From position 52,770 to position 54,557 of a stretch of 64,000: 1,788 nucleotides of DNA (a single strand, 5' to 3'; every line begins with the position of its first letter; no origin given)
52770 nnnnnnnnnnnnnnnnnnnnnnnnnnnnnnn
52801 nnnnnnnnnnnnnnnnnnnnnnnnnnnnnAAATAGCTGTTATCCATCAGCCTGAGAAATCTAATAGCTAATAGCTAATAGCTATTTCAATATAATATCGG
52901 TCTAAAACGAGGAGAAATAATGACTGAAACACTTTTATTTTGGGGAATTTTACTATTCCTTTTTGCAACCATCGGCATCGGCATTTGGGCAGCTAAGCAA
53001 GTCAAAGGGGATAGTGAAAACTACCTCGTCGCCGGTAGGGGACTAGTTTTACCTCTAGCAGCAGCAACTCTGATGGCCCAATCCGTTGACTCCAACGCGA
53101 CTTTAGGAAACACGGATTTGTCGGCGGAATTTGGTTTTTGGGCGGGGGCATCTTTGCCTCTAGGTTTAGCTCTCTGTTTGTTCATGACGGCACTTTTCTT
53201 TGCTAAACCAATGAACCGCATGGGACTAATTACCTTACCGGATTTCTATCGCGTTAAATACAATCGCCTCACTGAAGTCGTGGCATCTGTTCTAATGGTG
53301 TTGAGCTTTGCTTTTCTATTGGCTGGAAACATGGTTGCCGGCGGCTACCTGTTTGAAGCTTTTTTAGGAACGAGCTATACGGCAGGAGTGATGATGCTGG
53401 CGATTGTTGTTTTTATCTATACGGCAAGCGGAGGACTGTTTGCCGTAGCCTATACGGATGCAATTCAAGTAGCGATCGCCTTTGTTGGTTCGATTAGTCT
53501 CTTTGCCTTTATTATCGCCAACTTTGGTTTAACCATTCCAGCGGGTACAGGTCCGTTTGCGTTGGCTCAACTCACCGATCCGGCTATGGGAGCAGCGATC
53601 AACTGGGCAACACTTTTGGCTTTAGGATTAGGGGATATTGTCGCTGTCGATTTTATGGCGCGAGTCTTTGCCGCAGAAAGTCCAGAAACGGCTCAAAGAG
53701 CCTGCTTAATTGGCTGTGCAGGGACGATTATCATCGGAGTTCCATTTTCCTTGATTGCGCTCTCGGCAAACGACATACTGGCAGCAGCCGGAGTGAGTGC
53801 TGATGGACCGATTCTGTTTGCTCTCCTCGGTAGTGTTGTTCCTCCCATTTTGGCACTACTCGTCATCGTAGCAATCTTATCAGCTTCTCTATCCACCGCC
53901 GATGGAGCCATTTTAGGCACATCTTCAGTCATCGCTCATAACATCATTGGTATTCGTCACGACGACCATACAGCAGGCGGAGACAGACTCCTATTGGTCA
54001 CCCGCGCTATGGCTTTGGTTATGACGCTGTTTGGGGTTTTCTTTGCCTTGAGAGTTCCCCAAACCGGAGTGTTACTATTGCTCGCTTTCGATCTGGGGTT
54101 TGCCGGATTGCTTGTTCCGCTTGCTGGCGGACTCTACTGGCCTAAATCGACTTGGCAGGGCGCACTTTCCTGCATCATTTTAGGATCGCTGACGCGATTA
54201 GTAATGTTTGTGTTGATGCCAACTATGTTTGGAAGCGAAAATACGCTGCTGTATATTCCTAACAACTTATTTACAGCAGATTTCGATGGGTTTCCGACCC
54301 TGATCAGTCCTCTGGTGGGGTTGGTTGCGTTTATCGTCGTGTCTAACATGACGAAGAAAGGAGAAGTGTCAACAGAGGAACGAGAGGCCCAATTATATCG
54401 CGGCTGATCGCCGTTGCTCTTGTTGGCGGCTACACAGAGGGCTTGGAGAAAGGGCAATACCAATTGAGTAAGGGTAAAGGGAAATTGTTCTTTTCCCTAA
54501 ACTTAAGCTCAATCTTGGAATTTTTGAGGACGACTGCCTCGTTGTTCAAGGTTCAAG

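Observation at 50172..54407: Guanidine-I riboswitch controlling a GdmH-type hydrolase, HypA/HypB-like nickel chaperones and an SSS symporter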

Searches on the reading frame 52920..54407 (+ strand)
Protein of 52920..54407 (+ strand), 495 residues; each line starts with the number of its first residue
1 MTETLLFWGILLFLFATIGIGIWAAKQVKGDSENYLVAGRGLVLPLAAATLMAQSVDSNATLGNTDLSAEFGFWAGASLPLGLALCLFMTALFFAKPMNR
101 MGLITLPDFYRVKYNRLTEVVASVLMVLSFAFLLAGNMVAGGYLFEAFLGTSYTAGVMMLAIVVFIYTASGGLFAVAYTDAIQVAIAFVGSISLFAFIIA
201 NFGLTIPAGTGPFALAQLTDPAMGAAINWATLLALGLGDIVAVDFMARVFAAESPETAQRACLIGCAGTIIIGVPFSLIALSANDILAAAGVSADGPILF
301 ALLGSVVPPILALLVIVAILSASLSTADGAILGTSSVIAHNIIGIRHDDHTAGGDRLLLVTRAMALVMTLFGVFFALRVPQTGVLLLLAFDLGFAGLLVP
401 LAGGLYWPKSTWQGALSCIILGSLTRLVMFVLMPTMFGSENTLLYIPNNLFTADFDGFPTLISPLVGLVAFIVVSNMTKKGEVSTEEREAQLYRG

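Call 4: search_protein_families(library=pfam, proteins=[window:52920-54407:+])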
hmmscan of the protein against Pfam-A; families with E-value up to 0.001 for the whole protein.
window:52920-54407:+ (495 aa): 1 family
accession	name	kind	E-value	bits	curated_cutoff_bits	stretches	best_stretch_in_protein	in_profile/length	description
PF00474.23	SSF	-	4.5e-32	111.9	22.8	1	35-422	1-406/406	Sodium:solute symporter family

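Call 5: search_protein_families(library=ncbifam, proteins=[window:52920-54407:+])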
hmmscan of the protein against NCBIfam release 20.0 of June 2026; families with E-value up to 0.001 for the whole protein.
window:52920-54407:+ (495 aa): 9 families
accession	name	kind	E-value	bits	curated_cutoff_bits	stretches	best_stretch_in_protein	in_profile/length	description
TIGR00813.1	sss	superfamily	4e-32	111.8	184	1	35-422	1-411/411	sodium/solute symporter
TIGR02121.1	Na_Pro_sym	equivalog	5e-31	108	515.5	1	9-481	6-472/488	sodium/proline symporter PutP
TIGR02119.1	panF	equivalog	3.4e-25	89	328.05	1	10-442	7-450/471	sodium/pantothenate symporter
TIGR03648.1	Na_symport_lg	subfamily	2.3e-20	72.6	320.75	2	308-484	359-536/547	VC_2705 family sodium/solute symporter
NF011948.0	PRK15419.1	equivalog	6.7e-18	64.8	955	1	8-429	9-444/502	sodium/proline symporter PutP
NF006903.2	PRK09395.1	subfamily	8.6e-11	40.9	750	1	11-489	42-531/552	cation/acetate symporter ActP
NF007790.0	PRK10484.1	equivalog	2.4e-09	36.6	401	1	10-203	6-213/527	solute:sodium symporter family transporter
TIGR02711.1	symport_actP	equivalog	2.2e-08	33.3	1099.25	1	10-199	38-225/549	cation/acetate symporter ActP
NF009135.0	PRK12488.1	subfamily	1.1e-07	30.8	850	1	11-490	39-529/549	cation/acetate symporter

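Call 11: find_homologous_proteins(query=window:52920-54407:+, max_evalue=1e-20)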
Query window:52920-54407:+ (495 aa): 1043 proteins with E <= 1e-20 among 8000 candidates; the best 120 are listed.
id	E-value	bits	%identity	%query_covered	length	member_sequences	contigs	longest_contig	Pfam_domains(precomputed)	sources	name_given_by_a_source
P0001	0.0e+0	1038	100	100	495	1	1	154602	PF00474.24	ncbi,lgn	ncbi:MAG: sodium:solute symporter family protein [Cyanophyceae cyanobacterium]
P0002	1.6e-267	906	85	100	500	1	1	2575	PF00474.24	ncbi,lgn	ncbi:MAG: sodium:solute symporter family protein [Cyanobacteria bacterium P01_F01_bin.143]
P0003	1.7e-267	906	86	100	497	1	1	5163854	PF00474.24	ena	-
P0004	2.0e-267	906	85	100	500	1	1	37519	PF00474.24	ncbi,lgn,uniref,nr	ncbi:Na+/proline symporter [Xenococcus sp. PCC 7305]|uniref:sodium:solute symporter family protein n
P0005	2.8e-267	905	85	100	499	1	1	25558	PF00474.24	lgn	-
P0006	2.6e-266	902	85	100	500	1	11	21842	PF00474.24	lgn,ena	-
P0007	4.7e-266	901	84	100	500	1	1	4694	PF00474.24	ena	-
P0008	1.3e-264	896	85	100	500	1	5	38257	PF00474.24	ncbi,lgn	-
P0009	1.7e-264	896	84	100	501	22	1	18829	PF00474.24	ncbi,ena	-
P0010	3.0e-264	895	84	100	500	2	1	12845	PF00474.24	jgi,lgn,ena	jgi:Na+/proline symporter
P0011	1.1e-263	893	84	100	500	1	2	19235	PF00474.24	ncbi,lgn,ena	ncbi:MAG: sodium:solute symporter family protein [Pleurocapsa sp.]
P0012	5.1e-263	891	84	100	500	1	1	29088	PF00474.24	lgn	-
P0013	5.7e-263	891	83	100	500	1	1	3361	PF00474.24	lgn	-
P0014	1.0e-262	890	84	99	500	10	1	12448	PF00474.24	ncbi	-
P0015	2.6e-262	889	85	97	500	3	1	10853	PF00474.24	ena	-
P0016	3.7e-262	888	84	100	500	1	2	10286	PF00474.24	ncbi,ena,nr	ncbi:MAG: sodium:solute symporter family protein [Pleurocapsa sp. MO_192.B19]|nr:sodium:solute sympo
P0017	5.4e-262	888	85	97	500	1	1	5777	PF00474.24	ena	-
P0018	8.3e-261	884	86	97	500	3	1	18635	PF00474.24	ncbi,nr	ncbi:MAG: sodium:solute symporter family protein [Pleurocapsa sp. MO_226.B13]|nr:sodium:solute sympo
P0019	9.9e-261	884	84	100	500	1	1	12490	PF00474.24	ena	-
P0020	1.2e-260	883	83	100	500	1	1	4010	PF00474.24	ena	-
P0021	1.7e-260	883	83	100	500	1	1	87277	PF00474.24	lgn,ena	-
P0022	1.9e-260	883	83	100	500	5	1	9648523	PF00474.24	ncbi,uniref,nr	ncbi:sodium:solute symporter family protein [Moorena producens JHB]|uniref:Sodium:solute symporter f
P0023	2.2e-260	882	84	99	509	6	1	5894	PF00474.24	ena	-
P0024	2.6e-260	882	82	100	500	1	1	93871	PF00474.24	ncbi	ncbi:MAG: sodium:solute symporter family protein [Xenococcaceae cyanobacterium]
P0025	3.0e-260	882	83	100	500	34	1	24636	PF00474.24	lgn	-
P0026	5.2e-260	881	82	100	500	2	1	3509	PF00474.24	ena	-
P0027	7.5e-260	881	83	100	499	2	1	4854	PF00474.24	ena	-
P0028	2.1e-259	879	83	100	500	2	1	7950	PF00474.24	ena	-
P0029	3.3e-259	879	83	100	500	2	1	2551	PF00474.24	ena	-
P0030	3.4e-259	879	84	97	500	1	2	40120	PF00474.24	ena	-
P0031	4.7e-259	878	82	100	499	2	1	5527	PF00474.24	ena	-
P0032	5.3e-259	878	83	98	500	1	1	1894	PF00474.24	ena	-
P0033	6.3e-259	878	83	100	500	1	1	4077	PF00474.24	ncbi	-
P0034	9.3e-259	877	82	100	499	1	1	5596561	PF00474.24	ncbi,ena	-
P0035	1.4e-258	876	83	100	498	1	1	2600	PF00474.24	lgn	-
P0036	1.5e-258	876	84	99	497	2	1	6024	PF00474.24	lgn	-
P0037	1.9e-258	876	82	100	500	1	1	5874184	PF00474.24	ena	-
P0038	2.4e-258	876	83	100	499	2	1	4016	PF00474.24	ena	-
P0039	2.6e-258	876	84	99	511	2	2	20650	PF00474.24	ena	-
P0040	3.2e-258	875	83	100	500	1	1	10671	PF00474.24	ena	-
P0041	7.8e-258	874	82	100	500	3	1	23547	PF00474.24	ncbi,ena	-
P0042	9.4e-258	874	83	100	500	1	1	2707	PF00474.24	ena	-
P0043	1.7e-257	873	82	100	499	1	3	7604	PF00474.24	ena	-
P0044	1.7e-257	873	83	98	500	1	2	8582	PF00474.24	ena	-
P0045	2.4e-257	872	82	100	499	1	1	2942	PF00474.24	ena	-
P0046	2.7e-257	872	82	100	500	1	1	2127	PF00474.24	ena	-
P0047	3.7e-257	872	81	100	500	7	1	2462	PF00474.24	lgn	-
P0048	5.2e-257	871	82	100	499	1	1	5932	PF00474.24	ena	-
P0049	8.8e-256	867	81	100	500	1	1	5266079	PF00474.24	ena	-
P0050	9.1e-256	867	82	100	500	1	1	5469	PF00474.24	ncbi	-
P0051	3.2e-255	865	81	100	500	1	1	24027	PF00474.24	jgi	jgi:Na+/proline symporter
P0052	4.6e-255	865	81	99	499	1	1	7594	PF00474.24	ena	-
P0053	1.8e-254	863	81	100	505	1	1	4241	PF00474.24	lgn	-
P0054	4.6e-254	862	81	100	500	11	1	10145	PF00474.24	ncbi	-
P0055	7.9e-254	861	80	100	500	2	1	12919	PF00474.24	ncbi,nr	ncbi:sodium:solute symporter family protein [Pleurocapsales cyanobacterium LEGE 06147]|nr:sodium:sol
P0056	2.7e-253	859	80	100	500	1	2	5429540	PF00474.24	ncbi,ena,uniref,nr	ncbi:sodium:solute symporter family protein [Pleurocapsa sp. FMAR1]|uniref:sodium:solute symporter f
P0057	5.5e-253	858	80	100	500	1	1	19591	PF00474.24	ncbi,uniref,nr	ncbi:sodium:solute symporter family protein [Waterburya agarophytonicola K14]|uniref:Sodium:solute s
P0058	3.2e-252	856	85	95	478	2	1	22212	PF00474.24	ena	-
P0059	4.1e-252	855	81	100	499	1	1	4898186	PF00474.24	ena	-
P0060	4.4e-252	855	80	100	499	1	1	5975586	PF00474.24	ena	-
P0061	4.7e-252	855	81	99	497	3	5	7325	PF00474.24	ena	-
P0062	1.6e-251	853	80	100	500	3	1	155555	PF00474.24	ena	-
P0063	2.0e-251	853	81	100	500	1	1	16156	PF00474.24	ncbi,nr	ncbi:sodium:solute symporter family protein [Pleurocapsales cyanobacterium LEGE 10410]|nr:sodium:sol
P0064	3.3e-251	852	78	100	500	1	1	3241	PF00474.24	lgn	-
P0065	4.5e-251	852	81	100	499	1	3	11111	PF00474.24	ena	-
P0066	1.3e-250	850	79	100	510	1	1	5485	PF00474.24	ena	-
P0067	1.5e-250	850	80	100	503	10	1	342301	PF00474.24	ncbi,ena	-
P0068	1.5e-250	850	80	99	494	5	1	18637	PF00474.24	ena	-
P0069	1.6e-250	850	79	100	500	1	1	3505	PF00474.24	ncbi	ncbi:MAG: sodium:solute symporter family protein [Cyanobacteria bacterium J06635_13]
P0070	1.6e-250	850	79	100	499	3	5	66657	PF00474.24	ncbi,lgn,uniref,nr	ncbi:sodium:solute symporter family protein [Oscillatoria salina]|uniref:sodium:solute symporter fam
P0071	1.8e-250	850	80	99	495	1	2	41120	PF00474.24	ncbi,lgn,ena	-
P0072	2.5e-250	849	80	99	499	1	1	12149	PF00474.24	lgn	-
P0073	2.7e-250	849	81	100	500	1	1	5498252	PF00474.24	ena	-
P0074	7.4e-250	848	79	100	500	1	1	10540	PF00474.24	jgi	-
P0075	8.9e-250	847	79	100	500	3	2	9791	PF00474.24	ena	-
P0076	1.1e-249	847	79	100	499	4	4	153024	PF00474.24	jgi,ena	-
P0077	1.3e-249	847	78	100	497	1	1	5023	PF00474.24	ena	-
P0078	1.8e-249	846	80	100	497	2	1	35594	PF00474.24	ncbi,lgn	ncbi:MAG TPA: sodium:solute symporter family protein [Xenococcaceae cyanobacterium]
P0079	2.0e-249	846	79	100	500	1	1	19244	PF00474.24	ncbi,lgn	ncbi:MAG: sodium:solute symporter family protein [Cyanobacteria bacterium J06643_13]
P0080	2.2e-249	846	78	100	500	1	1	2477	PF00474.24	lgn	-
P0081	2.4e-249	846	78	100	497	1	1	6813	PF00474.24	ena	-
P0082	2.5e-249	846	79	100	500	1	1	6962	PF00474.24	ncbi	ncbi:MAG: sodium:solute symporter family protein [Cyanobacteria bacterium P01_C01_bin.72]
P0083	3.3e-249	846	78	100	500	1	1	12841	PF00474.24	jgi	-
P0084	3.9e-249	845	79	100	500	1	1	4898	PF00474.24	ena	-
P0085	4.0e-249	845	80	100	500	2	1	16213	PF00474.24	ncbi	ncbi:MAG: sodium:solute symporter family protein [Xenococcaceae cyanobacterium]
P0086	4.1e-249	845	79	100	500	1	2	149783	PF00474.24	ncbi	ncbi:MAG: sodium:solute symporter family protein [Cyanobacteria bacterium J06598_4]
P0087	6.5e-249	845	80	99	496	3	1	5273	PF00474.24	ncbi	ncbi:MAG: sodium:solute symporter family protein, partial [Cyanobacteria bacterium P01_E01_bin.35]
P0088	7.6e-249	844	78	100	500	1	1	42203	PF00474.24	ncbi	ncbi:MAG: sodium:solute symporter family protein [Cyanobacteria bacterium J06648_1]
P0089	9.0e-249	844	79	99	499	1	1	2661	PF00474.24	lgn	-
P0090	1.0e-248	844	81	97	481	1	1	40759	PF00474.24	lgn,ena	-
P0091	1.1e-248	844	79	100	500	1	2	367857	PF00474.24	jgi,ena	-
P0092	1.1e-248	844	80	99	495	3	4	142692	PF00474.24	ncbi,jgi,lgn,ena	jgi:Na+/proline symporter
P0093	2.1e-248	843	82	97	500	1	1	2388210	PF00474.24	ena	-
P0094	3.6e-248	842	80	99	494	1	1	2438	PF00474.24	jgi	jgi:Na+/proline symporter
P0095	3.6e-248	842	79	100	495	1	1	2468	PF00474.24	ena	-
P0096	1.3e-247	840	79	100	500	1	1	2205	PF00474.24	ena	-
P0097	1.4e-247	840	79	100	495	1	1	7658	PF00474.24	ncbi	-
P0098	1.9e-247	840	80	99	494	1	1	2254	PF00474.24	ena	-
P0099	2.5e-247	839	79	99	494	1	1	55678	PF00474.24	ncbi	-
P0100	3.8e-247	839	79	100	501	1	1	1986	PF00474.24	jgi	jgi:Na+/proline symporter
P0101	1.7e-246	837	78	100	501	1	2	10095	PF00474.24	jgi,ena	-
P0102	1.8e-246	837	79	100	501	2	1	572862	PF00474.24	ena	-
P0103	2.2e-246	836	78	100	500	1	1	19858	PF00474.24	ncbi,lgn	-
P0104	3.3e-246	836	80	97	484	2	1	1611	PF00474.24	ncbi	ncbi:MAG: sodium:solute symporter, partial [Cyanobacteria bacterium J083]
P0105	3.4e-246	836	79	100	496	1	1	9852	PF00474.24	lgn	-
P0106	4.3e-246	835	79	100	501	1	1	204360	PF00474.24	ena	-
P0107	5.6e-246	835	79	99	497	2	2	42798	PF00474.24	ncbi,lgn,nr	ncbi:MAG: sodium:solute symporter [Leptolyngbyaceae cyanobacterium SM1_1_3]|nr:sodium:solute symport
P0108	1.1e-245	834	78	99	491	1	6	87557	PF00474.24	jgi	jgi:SSS family solute:Na+ symporter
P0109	5.3e-245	832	78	99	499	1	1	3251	PF00474.24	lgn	-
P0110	6.9e-245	831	78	98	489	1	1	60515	PF00474.24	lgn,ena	-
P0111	7.8e-245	831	79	99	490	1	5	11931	PF00474.24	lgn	-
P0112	8.6e-245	831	78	99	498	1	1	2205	PF00474.24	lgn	-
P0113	1.3e-244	830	79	98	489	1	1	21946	PF00474.24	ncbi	ncbi:MAG: sodium:solute symporter family protein [Spirulina sp.]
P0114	1.5e-244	830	78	98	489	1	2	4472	PF00474.24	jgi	jgi:Na+/proline symporter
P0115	2.3e-244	830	77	99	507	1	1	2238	PF00474.24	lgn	-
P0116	3.0e-244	829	79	99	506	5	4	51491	PF00474.24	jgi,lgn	jgi:Na+/proline symporter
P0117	3.7e-244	829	77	100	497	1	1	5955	PF00474.24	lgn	-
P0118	5.7e-244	828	78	99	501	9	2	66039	PF00474.24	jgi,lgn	-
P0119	1.0e-243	827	81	94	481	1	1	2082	PF00474.24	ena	-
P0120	1.6e-243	827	78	100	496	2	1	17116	PF00474.24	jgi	jgi:SSS family solute:Na+ symporter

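Call 13: find_related_loci(query=window:52920-54407:+, collection=genome_contigs, flank=8000)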
Query window:52920-54407:+ (495 aa) in genome_contigs; peptide patterns used: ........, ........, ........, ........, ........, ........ (x = any residue, [..] = any of these).
396 stretches matched a pattern; 209 encode a relative of the query (tblastn E <= 1e-3); the best 80 are kept; 80 distinct loci.
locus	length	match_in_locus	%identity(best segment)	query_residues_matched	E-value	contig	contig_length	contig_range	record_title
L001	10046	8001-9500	85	1-495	0e+0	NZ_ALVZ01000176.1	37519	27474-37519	Xenococcus sp. PCC 7305 scaffold_00176, whole genome shotgun sequence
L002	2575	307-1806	85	1-495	0e+0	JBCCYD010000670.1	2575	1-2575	MAG: Cyanobacteria bacterium P01_F01_bin.143 k141_1110389_length_2575_cov_8.0000, whole genome shotgun sequence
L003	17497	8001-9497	85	1-494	0e+0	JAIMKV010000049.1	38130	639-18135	MAG: Myxosarcina sp. GA_180221_E-2-1-MAG-40_15 NODE_236_length_38277_cov_10.042358, whole genome shotgun sequence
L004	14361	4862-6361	84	1-495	0e+0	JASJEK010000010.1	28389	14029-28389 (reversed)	MAG: Xenococcaceae cyanobacterium MO_234.B1 MO_234.c_108, whole genome shotgun sequence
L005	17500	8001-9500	83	1-495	0e+0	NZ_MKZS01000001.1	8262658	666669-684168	Moorena bouillonii PNG strain PNG5-198 Ga0081470_101, whole genome shotgun sequence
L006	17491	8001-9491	84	1-492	0e+0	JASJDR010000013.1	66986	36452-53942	MAG: Xenococcus sp. MO_188.B8 MO_188.c_164, whole genome shotgun sequence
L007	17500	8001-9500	82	1-495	0e+0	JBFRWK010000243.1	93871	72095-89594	MAG: Xenococcaceae cyanobacterium isolate 05_out_wi_poop_bin.3 05outWiPooB3_c_000002200328, whole genome shotgun sequenc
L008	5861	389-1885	83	1-494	0e+0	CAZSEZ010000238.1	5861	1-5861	MAG TPA_asm: uncultured bacterium isolate SRP135972_co1_264 genome assembly, contig: NODE_21419_length_5861_cov_7.180847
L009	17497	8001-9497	82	1-495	0e+0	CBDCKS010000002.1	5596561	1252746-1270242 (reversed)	MAG: Waterburya sp. isolate bdb401a2-853f-4382-af14-1dba441725e1 genome assembly, contig: contig_2, whole genome shotgun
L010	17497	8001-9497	82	1-494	0e+0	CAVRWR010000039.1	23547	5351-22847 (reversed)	MAG: uncultured cyanobacterium isolate MFD02832.bin.2.2 genome assembly, contig: contig_19850, whole genome shotgun sequ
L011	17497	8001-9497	82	1-494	0e+0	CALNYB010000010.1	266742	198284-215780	MAG: Cyanobacteriota bacterium isolate HOU_bin.0041 genome assembly, contig: contig_12147, whole genome shotgun sequence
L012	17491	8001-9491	82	1-494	0e+0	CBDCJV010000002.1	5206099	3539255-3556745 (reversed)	MAG: Waterburya sp. isolate 729b48fa-ff8a-4891-b9d6-8f33d3982af4 genome assembly, contig: contig_2, whole genome shotgun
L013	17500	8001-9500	82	1-495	0e+0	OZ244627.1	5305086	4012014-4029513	MAG: Waterburya sp. isolate 931cca96-b6c3-400e-9fe1-dcb443d0ee94 genome assembly, chromosome: 1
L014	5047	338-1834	82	1-494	0e+0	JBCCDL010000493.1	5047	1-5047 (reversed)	MAG: Cyanobacteria bacterium P01_A01_bin.83 k141_1894175_length_5047_cov_215.1256, whole genome shotgun sequence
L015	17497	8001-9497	84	1-494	0e+0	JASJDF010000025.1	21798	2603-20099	MAG: Xenococcaceae cyanobacterium MO_188.B19 MO_188.c_2251, whole genome shotgun sequence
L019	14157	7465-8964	79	1-495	0e+0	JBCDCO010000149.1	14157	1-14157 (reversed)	MAG: Cyanobacteria bacterium P01_G01_bin.19 k141_2204611_length_14157_cov_25.8100, whole genome shotgun sequence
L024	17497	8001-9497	79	1-494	0e+0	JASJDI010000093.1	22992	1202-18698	MAG: Xenococcaceae cyanobacterium MO_188.B29 MO_188.c_2455, whole genome shotgun sequence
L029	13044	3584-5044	78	1-487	0e+0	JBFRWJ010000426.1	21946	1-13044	MAG: Spirulina sp. isolate 05_out_wi_sediment_bin.10 05outWiSedB10_c_000001861152, whole genome shotgun sequence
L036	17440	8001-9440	79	1-480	0e+0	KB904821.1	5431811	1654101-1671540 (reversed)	filamentous cyanobacterium ESFC-1 genomic scaffold A3MYDRAFT_scaffold1.1, whole genome shotgun sequence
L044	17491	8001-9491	75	1-494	0e+0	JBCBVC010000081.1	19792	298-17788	MAG: Cyanobacteria bacterium J06642_2 NODE_81_length_19792_cov_13.654831, whole genome shotgun sequence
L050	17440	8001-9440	76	1-480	0e+0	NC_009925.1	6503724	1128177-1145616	Acaryochloris marina MBIC11017, complete sequence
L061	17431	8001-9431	67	1-475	0e+0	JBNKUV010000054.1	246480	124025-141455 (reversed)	MAG: Polyangiaceae bacterium isolate A1A2.bin.35.orig k141_1318388, whole genome shotgun sequence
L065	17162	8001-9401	63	13-479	0e+0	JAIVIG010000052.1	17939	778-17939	MAG: Actinomycetota bacterium isolate MAG54 MTG54_6445, whole genome shotgun sequence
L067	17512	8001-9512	59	4-491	0e+0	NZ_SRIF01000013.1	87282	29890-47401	Haloarcula amylovorans strain LR21 scaffold13, whole genome shotgun sequence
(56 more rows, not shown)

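Call 34: search_protein_families(library=pfam, proteins=[L067:4912-5706:-, L067:5998-6636:-, L067:6244-7152:+, L067:9702-10955:-, L067:10929-12161:+, L067:12559-13887:+, L067:13820-14776:+, L067:14777-15931:+, L067:3420-4880:+, L067:7252-7704:+])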
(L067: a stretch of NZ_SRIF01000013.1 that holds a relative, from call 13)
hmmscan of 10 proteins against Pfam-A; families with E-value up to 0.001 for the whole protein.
L067:4912-5706:- (264 aa): 1 family
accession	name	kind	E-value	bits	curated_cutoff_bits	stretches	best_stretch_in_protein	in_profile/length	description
PF02361.21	CbiQ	-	7.7e-27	94.8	25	1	35-233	6-210/216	Cobalt transport protein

L067:5998-6636:- (212 aa): 1 family
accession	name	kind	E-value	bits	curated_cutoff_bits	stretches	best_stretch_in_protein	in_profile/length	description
PF01891.21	CbiM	-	1.2e-61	208.6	23.1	1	2-202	1-205/205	Cobalt uptake substrate-specific transmembrane region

L067:6244-7152:+ (302 aa): 2 families
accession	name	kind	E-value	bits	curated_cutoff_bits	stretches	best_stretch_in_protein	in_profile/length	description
PF08753.17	NikR_C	-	2.3e-25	89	22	1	225-299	2-76/77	NikR C terminal nickel binding domain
PF01402.27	RHH_1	-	1.9e-06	28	20.5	1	173-208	1-35/39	Ribbon-helix-helix protein, copG family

L067:9702-10955:- (417 aa): 0 families

L067:10929-12161:+ (410 aa): 1 family
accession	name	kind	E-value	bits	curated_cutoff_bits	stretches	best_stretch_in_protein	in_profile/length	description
PF00491.26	Arginase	-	1.9e-76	257.7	22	1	87-376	2-279/280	Arginase family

L067:12559-13887:+ (442 aa): 2 families
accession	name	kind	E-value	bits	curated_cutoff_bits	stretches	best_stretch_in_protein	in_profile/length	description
PF13458.12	Peripla_BP_6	-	6.8e-82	276.3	31.7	1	50-398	1-340/343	Periplasmic binding protein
PF13433.12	Peripla_BP_5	-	1.1e-67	229.1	27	1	51-408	1-348/363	Periplasmic binding protein domain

L067:13820-14776:+ (318 aa): 1 family
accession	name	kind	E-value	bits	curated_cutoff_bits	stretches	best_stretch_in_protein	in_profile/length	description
PF02653.21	BPD_transp_2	-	1e-36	126.9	26.8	1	31-294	2-268/269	Branched-chain amino acid transport system / permease component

L067:14777-15931:+ (384 aa): 1 family
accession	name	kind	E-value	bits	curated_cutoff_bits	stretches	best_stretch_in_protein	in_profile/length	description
PF02653.21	BPD_transp_2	-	1.5e-32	113.3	26.8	1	55-325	9-268/269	Branched-chain amino acid transport system / permease component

L067:3420-4880:+ (486 aa): 0 families

L067:7252-7704:+ (150 aa): 1 family
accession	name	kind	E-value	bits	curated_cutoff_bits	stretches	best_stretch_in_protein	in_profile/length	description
PF14464.11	Prok-JAB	-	1.4e-08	35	25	1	12-118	1-109/114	Prokaryotic homologs of the JAB domain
